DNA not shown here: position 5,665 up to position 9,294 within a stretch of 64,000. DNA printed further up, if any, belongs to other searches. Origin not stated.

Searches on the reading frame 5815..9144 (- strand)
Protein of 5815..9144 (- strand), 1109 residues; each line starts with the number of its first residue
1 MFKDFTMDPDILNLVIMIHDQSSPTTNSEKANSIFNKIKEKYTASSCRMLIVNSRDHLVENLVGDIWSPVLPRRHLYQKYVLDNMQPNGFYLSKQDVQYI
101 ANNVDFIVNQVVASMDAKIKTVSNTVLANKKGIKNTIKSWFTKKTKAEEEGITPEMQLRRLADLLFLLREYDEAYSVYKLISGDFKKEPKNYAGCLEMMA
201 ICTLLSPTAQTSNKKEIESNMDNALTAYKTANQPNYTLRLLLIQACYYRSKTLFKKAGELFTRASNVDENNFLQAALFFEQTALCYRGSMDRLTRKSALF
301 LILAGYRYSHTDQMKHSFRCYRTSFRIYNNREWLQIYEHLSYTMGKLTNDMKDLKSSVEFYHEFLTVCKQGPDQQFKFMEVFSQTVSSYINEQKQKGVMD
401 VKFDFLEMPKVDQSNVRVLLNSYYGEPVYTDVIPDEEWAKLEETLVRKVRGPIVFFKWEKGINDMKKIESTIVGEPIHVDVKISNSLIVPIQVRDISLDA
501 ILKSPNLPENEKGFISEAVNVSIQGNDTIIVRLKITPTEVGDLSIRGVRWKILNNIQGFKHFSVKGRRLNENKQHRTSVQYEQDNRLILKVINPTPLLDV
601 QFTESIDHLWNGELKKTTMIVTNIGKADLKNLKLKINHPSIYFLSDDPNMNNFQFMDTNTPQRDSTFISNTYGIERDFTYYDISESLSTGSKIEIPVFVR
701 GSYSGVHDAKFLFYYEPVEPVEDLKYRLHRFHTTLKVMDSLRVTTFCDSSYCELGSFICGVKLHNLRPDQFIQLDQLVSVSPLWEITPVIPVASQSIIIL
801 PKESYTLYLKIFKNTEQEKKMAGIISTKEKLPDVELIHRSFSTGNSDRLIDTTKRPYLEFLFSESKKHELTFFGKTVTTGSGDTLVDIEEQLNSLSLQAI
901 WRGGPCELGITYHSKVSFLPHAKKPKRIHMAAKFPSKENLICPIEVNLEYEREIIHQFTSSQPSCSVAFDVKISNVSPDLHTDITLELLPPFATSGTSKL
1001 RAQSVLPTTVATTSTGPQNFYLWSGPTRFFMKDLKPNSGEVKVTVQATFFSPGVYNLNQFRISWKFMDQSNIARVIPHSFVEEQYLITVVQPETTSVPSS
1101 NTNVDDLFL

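Call 63: search_protein_families(library=pfam, proteins=[window:5815-9144:-], max_evalue=0.001)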
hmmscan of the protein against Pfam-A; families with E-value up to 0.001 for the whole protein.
window:5815-9144:- (1109 aa): 3 families
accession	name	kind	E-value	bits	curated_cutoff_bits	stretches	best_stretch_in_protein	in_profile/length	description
PF12739.12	TRAPPC-Trs85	-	3.3e-42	145.6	26.7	1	7-250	179-451/453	ER-Golgi trafficking TRAPP I complex 85 kDa subunit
PF24542.1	Ig_TPPC8_C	-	6.4e-09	36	27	1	944-1064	2-101/103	TPPC8 C-terminal Ig-like domain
PF24544.1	Ig_TPPC8_3rd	-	2.5e-06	28.3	27.8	1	686-733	85-132/138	TPPC8 third Ig-like domain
